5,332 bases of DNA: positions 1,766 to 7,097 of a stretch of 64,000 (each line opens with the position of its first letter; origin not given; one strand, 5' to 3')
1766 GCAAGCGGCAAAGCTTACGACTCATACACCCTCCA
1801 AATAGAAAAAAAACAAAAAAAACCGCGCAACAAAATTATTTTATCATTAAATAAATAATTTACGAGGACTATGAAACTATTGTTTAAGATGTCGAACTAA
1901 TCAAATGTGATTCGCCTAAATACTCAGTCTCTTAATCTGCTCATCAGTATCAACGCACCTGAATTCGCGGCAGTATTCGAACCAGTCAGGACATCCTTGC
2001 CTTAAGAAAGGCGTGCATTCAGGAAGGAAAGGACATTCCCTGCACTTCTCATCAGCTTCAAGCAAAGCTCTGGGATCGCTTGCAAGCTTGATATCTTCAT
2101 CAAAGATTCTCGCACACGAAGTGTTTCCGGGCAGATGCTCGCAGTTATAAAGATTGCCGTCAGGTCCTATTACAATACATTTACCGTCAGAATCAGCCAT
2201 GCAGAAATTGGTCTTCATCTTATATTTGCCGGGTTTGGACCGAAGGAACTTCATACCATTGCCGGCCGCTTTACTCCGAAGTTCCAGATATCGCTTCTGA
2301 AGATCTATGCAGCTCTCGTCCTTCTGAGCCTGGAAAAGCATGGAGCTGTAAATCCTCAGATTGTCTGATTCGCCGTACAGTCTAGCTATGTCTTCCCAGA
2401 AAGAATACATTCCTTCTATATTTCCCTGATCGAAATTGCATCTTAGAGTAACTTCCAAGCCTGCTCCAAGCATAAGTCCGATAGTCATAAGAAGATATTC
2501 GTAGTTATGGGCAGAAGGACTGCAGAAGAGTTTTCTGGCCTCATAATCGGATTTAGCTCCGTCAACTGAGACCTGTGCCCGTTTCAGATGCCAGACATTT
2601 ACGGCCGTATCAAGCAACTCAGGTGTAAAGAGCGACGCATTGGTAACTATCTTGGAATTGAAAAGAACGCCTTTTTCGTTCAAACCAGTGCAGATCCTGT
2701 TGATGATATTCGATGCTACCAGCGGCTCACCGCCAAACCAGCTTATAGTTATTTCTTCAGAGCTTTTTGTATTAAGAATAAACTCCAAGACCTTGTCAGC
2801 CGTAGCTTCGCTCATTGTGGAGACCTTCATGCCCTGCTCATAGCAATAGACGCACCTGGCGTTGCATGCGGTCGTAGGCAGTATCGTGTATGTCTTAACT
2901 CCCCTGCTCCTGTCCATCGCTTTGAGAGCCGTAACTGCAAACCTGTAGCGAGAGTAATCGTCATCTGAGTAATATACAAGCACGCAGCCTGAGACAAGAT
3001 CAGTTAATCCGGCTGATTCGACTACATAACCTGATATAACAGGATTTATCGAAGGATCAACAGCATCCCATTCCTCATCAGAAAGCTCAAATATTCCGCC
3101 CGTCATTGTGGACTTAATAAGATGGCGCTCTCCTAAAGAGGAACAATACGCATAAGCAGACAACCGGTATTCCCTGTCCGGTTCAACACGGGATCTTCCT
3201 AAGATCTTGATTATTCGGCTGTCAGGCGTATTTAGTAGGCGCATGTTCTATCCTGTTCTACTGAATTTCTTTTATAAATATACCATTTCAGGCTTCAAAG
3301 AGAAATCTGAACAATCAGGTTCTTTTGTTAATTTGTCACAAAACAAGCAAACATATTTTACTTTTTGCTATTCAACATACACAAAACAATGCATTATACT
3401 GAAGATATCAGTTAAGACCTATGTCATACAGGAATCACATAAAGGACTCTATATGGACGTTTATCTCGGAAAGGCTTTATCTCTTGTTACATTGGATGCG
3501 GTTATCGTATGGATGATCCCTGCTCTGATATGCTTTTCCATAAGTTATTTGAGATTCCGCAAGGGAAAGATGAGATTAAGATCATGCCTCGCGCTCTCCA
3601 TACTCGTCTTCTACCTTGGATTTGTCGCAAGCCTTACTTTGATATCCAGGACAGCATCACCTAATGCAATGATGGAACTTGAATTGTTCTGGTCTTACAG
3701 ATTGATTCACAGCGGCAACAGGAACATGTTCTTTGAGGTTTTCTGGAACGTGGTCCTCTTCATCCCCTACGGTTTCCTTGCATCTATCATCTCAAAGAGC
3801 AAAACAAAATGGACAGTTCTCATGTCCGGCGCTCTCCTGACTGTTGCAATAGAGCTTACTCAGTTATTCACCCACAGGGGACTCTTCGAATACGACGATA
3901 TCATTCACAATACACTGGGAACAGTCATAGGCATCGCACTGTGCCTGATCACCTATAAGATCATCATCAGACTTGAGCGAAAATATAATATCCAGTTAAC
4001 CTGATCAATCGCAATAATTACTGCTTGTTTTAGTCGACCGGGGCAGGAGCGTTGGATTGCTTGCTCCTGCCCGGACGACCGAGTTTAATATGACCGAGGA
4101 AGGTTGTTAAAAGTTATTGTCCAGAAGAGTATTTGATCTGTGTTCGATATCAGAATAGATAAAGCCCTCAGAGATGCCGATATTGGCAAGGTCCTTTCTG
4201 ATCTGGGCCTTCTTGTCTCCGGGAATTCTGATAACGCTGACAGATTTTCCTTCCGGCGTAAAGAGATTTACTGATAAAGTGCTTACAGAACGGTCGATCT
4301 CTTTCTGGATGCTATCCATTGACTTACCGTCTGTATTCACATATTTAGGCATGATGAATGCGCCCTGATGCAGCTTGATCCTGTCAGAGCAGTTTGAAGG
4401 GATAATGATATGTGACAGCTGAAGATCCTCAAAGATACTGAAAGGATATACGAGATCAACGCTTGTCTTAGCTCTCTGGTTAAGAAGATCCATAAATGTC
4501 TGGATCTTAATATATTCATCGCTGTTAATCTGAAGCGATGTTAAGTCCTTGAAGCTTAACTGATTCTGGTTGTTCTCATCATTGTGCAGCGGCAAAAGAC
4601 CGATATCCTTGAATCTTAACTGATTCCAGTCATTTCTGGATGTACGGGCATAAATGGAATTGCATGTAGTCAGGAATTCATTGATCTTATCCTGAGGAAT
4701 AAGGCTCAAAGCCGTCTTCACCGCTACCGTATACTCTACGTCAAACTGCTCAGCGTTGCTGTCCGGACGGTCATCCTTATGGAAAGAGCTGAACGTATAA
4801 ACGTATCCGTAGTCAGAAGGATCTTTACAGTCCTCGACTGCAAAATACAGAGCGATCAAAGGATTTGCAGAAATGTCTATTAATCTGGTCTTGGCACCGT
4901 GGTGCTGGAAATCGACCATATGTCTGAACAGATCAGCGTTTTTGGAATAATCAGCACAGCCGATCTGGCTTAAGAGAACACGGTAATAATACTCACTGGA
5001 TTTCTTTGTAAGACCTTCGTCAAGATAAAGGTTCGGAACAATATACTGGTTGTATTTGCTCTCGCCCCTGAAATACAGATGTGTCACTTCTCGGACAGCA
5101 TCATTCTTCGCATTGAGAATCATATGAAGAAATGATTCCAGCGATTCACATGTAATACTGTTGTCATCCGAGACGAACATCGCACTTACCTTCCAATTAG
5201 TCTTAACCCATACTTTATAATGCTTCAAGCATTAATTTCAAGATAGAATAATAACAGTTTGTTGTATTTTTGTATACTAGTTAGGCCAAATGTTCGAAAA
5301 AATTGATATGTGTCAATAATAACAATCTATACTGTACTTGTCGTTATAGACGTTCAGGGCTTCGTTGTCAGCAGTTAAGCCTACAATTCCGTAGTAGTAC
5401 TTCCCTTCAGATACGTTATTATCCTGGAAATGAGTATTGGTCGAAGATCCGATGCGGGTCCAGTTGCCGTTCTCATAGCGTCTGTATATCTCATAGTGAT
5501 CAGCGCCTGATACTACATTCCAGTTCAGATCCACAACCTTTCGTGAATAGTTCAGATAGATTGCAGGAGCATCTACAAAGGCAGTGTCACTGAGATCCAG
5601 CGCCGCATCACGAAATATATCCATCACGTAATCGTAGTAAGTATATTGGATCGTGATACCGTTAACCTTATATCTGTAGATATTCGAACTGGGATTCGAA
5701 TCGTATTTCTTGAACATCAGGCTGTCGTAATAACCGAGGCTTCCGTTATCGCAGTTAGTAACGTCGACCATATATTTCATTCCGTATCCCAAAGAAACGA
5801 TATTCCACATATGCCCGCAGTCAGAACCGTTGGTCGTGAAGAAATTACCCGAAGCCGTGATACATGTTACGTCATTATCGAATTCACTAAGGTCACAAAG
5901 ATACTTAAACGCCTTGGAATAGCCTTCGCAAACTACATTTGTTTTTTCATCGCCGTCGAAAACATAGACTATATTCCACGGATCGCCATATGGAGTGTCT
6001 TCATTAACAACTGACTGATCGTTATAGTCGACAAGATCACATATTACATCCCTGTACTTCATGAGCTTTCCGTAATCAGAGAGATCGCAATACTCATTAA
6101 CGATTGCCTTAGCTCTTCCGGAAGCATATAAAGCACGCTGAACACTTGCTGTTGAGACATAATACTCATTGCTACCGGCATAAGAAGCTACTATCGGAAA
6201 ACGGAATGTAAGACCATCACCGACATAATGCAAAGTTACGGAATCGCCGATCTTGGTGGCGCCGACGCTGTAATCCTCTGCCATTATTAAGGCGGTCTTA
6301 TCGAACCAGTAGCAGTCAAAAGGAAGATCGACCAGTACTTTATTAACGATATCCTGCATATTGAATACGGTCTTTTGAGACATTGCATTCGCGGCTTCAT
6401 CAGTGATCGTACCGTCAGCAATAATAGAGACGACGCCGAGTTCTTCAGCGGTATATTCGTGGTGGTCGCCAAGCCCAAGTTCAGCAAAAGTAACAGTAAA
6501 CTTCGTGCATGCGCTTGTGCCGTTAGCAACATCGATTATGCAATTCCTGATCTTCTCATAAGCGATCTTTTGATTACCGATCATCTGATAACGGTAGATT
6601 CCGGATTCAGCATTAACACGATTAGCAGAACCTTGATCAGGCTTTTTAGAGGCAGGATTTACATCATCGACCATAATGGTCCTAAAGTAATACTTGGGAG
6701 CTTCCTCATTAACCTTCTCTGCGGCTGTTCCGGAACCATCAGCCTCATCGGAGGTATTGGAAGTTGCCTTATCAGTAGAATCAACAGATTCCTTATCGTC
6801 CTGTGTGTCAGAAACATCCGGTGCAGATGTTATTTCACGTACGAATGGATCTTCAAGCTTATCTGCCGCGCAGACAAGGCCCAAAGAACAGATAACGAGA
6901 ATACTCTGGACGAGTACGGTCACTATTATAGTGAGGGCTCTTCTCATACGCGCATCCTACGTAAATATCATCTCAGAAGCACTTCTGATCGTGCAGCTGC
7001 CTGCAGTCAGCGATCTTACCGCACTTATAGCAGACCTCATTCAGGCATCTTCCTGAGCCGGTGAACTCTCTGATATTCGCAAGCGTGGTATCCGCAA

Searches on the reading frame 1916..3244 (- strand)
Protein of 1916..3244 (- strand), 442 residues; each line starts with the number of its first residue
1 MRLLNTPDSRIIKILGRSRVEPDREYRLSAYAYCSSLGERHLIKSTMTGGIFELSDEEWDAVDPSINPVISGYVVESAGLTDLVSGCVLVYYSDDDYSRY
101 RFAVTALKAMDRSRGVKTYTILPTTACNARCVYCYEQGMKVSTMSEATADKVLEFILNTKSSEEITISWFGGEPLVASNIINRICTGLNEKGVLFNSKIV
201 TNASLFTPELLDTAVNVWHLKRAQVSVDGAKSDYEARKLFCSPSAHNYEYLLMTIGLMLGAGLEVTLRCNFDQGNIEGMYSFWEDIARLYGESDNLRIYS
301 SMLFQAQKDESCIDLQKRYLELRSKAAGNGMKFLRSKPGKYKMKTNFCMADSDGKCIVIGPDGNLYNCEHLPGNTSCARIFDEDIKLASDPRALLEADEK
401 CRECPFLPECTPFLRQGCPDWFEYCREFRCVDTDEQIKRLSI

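Call 66: search_protein_families(library=pfam, proteins=[window:1916-3244:-], max_evalue=0.00001)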
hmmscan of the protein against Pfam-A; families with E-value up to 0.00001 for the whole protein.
window:1916-3244:- (442 aa): 2 families
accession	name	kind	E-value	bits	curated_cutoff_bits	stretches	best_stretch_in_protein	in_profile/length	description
PF04055.27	Radical_SAM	-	3.2e-11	44.1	29.5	1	122-266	2-145/166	Radical SAM superfamily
PF13353.11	Fer4_12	-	2e-06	28.6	22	1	124-230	12-116/137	4Fe-4S single cluster domain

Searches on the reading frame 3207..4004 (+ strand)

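Call 78: search_protein_families(library=pfam, proteins=[window:3207-4004:+], max_evalue=0.01)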
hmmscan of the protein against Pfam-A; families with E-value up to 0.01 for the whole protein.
window:3207-4004:+ (265 aa): 1 family
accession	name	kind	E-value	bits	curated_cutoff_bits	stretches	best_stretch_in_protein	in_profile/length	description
PF04892.17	VanZ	-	1.1e-19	71.8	30.1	1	134-248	2-124/126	VanZ like family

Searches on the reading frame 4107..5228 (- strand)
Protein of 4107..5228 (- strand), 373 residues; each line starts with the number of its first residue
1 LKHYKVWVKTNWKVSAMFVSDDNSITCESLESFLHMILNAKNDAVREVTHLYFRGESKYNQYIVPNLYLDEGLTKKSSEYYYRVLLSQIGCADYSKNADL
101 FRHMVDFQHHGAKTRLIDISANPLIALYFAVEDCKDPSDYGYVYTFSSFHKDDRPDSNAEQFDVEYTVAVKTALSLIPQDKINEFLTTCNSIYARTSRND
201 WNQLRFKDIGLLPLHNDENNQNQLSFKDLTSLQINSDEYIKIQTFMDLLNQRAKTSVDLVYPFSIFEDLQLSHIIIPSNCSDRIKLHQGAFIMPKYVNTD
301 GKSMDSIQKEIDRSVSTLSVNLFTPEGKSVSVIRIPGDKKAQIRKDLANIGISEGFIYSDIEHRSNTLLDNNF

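Call 66: search_protein_families(library=pfam, proteins=[window:4107-5228:-], max_evalue=0.00001)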
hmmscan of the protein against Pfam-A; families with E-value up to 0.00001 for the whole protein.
window:4107-5228:- (373 aa): 1 family
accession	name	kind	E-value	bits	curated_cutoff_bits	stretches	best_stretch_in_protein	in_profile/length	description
PF08867.16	FRG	-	3.1e-13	50.9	25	1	50-136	2-91/94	FRG domain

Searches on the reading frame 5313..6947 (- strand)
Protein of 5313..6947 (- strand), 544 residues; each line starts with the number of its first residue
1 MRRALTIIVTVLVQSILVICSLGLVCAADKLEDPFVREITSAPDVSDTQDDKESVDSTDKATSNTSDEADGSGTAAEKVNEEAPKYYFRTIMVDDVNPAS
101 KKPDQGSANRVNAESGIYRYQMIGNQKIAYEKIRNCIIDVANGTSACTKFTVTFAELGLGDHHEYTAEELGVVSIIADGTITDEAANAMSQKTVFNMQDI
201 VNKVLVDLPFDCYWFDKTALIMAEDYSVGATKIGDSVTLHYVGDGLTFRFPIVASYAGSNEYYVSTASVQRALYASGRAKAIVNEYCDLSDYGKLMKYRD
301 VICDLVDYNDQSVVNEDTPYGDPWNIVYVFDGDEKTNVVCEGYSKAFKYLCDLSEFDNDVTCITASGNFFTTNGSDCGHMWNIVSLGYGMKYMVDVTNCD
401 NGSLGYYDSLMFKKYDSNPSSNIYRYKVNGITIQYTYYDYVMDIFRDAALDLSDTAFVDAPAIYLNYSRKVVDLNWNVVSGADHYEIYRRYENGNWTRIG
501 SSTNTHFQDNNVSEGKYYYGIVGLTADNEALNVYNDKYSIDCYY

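Call 66: search_protein_families(library=pfam, proteins=[window:5313-6947:-], max_evalue=0.00001)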
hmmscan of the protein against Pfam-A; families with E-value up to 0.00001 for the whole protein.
window:5313-6947:- (544 aa): 1 family
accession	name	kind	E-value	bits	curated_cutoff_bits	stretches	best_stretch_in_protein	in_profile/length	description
PF21910.2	GH85_C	-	6.5e-07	30.2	27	1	472-508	19-55/95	GH85 endohexosaminidases, C-terminal domain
